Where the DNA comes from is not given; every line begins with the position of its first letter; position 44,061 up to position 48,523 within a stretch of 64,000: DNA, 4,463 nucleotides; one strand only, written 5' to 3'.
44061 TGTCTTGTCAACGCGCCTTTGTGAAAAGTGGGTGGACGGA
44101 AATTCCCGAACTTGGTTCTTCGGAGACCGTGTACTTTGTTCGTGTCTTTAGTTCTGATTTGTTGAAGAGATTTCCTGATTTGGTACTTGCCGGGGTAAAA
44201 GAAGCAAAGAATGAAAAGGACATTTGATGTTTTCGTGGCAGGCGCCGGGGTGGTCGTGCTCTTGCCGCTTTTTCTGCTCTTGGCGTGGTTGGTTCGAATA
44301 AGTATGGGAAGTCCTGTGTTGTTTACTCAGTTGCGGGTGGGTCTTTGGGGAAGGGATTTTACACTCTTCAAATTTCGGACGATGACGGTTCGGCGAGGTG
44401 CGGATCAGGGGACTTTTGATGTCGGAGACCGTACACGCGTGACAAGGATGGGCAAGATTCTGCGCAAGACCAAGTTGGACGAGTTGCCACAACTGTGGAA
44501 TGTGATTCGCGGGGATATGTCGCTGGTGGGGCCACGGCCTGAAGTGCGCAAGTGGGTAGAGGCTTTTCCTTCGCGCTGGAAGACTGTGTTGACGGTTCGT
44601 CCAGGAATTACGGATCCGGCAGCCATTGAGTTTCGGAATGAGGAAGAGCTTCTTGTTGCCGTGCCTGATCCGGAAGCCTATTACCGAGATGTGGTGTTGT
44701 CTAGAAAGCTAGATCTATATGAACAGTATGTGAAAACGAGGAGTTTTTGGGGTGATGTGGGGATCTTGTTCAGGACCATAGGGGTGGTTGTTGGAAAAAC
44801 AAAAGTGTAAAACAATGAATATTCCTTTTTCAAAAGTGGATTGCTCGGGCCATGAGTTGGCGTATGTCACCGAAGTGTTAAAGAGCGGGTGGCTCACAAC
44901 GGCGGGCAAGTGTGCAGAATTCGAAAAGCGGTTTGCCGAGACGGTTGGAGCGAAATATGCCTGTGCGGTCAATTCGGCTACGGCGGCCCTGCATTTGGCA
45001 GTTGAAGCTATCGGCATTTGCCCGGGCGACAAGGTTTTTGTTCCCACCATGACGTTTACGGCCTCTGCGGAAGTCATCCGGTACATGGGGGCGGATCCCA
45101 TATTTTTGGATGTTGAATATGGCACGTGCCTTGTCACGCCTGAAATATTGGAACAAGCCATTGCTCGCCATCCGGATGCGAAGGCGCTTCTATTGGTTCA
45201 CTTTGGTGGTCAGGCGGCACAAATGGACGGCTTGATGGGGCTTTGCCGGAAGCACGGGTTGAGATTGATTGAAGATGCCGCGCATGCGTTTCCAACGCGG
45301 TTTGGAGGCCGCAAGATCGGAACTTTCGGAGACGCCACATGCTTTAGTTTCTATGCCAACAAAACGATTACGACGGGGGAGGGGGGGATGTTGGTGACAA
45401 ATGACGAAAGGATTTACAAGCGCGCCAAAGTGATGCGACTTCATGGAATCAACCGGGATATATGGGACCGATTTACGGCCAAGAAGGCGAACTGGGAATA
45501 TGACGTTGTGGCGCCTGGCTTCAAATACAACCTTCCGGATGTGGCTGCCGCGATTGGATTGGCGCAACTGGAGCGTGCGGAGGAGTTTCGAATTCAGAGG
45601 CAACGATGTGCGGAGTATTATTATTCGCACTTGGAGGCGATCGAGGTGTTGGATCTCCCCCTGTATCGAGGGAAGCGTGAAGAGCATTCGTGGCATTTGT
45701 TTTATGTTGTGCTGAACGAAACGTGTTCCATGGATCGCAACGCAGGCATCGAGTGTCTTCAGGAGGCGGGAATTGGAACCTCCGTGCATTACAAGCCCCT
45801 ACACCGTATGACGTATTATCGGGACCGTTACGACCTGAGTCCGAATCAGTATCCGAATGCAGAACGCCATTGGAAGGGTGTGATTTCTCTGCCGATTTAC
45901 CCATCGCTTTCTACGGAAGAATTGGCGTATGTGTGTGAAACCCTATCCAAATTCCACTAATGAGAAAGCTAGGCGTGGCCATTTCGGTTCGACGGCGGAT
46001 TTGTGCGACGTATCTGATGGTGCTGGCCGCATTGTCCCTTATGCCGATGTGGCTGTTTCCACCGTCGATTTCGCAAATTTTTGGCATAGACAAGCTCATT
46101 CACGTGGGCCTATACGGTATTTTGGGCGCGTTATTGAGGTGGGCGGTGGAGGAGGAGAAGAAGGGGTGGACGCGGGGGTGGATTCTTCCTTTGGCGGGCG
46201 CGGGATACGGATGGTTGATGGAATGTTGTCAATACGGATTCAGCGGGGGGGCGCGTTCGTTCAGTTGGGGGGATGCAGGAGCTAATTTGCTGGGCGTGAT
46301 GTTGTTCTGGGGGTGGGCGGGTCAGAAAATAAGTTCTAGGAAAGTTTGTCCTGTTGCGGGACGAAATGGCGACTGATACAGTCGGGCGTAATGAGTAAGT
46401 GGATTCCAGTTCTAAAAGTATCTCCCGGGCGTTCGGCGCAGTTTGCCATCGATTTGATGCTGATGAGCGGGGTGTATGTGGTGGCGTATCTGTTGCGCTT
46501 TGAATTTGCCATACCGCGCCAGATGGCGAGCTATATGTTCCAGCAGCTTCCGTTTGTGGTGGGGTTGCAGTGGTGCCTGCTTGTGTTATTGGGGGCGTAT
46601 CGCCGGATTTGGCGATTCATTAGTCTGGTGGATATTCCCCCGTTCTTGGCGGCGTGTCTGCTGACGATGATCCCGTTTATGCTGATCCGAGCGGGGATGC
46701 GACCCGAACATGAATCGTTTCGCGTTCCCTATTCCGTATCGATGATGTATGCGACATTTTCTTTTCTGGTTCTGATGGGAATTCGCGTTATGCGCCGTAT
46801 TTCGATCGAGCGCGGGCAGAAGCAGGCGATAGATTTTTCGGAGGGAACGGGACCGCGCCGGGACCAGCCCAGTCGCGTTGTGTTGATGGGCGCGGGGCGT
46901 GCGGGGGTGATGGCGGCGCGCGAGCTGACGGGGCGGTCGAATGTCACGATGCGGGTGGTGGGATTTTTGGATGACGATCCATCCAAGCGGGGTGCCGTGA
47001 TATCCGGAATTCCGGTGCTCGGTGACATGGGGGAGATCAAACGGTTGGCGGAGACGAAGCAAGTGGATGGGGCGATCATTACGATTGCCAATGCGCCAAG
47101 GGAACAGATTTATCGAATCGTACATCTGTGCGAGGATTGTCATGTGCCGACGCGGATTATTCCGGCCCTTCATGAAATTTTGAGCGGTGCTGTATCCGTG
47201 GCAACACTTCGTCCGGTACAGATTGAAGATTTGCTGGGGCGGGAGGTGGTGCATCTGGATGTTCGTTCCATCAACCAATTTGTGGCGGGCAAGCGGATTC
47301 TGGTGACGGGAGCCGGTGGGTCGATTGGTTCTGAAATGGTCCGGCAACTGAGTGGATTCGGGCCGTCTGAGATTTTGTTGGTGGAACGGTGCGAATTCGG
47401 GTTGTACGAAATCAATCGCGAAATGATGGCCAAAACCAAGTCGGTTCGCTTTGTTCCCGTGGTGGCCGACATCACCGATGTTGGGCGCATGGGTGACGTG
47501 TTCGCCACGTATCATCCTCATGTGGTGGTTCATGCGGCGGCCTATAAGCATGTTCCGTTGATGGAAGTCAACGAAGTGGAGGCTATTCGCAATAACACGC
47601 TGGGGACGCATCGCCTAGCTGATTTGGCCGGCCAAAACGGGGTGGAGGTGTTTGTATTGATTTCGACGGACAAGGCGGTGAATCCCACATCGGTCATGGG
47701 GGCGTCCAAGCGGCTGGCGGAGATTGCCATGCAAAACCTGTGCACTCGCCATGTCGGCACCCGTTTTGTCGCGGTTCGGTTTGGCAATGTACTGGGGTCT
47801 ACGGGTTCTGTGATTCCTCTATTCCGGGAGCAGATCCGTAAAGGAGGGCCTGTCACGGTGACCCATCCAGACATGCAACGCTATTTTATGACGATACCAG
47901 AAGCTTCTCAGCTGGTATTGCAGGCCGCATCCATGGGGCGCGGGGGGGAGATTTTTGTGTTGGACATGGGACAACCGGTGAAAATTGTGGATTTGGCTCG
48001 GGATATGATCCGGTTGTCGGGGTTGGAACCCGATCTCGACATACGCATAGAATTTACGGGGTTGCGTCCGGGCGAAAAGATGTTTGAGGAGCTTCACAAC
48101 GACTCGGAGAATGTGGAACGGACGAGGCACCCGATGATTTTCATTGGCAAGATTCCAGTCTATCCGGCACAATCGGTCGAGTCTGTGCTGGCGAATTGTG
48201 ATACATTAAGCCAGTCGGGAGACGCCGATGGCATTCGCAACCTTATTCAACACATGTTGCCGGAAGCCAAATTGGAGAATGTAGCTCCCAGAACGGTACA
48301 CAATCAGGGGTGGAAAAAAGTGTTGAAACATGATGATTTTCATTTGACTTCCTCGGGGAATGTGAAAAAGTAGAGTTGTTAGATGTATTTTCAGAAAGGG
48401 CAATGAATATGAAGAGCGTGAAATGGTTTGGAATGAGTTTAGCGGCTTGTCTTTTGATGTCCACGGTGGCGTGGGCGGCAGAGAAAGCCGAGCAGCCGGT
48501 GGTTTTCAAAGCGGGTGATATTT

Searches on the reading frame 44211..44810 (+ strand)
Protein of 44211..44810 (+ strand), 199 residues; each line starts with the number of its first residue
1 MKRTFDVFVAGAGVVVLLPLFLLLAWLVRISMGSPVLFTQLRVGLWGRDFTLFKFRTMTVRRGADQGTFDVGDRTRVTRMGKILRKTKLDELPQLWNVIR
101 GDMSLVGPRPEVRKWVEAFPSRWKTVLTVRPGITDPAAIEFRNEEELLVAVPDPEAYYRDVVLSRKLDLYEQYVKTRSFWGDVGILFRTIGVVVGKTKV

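Call 36: search_protein_families(library=pfam, proteins=[window:44211-44810:+], max_evalue=0.00001)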
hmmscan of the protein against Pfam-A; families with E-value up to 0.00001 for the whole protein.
window:44211-44810:+ (199 aa): 1 family
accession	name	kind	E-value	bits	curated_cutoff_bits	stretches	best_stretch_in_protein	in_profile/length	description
PF02397.22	Bac_transf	-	6e-56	189.3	27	1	2-194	1-178/179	Bacterial sugar transferase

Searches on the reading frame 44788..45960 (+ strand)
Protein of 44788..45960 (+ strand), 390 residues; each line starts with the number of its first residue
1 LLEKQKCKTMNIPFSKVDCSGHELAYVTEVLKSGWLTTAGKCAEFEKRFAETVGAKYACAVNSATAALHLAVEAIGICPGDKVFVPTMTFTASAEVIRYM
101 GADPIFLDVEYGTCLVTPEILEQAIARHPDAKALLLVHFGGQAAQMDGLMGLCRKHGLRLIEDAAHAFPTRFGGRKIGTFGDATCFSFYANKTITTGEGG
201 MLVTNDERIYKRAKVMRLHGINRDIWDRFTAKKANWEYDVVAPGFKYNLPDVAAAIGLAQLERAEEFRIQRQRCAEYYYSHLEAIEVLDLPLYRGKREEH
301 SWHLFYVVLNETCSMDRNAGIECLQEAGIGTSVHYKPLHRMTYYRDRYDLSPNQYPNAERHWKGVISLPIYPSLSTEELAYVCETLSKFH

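Call 36: search_protein_families(library=pfam, proteins=[window:44788-45960:+], max_evalue=0.00001)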
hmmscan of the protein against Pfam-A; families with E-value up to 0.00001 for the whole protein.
window:44788-45960:+ (390 aa): 2 families
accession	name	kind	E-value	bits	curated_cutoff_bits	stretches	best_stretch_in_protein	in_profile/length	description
PF01041.23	DegT_DnrJ_EryC1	-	3.8e-118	395.3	19.8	1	22-386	6-359/360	DegT/DnrJ/EryC1/StrS aminotransferase family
PF01212.27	Beta_elim_lyase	-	6.8e-06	26.1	27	1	42-220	34-227/288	Beta-eliminating lyase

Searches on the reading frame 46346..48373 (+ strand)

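Call 36: search_protein_families(library=pfam, proteins=[window:46346-48373:+], max_evalue=0.00001)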
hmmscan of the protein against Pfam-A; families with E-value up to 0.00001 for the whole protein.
window:46346-48373:+ (675 aa): 6 families
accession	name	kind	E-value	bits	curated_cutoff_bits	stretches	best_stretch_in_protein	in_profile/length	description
PF02719.21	Polysacc_synt_2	-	2.2e-117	391.9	20.2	1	318-600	1-290/293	Polysaccharide biosynthesis protein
PF01370.27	Epimerase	-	1.1e-23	84.4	20.9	1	318-538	1-238/240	NAD dependent epimerase/dehydratase family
PF04321.23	RmlD_sub_bind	-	9.9e-15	54.8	27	1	317-487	2-156/287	RmlD substrate binding domain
PF16363.11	GDP_Man_Dehyd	-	6.7e-12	45.9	27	1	319-442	1-130/332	GDP-mannose 4,6 dehydratase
PF13727.12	CoA_binding_3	-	1.2e-11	45.3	25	1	133-273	49-175/175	CoA-binding domain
PF01073.25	3Beta_HSD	-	6.4e-08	32.4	22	1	319-449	1-124/280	3-beta hydroxysteroid dehydrogenase/isomerase family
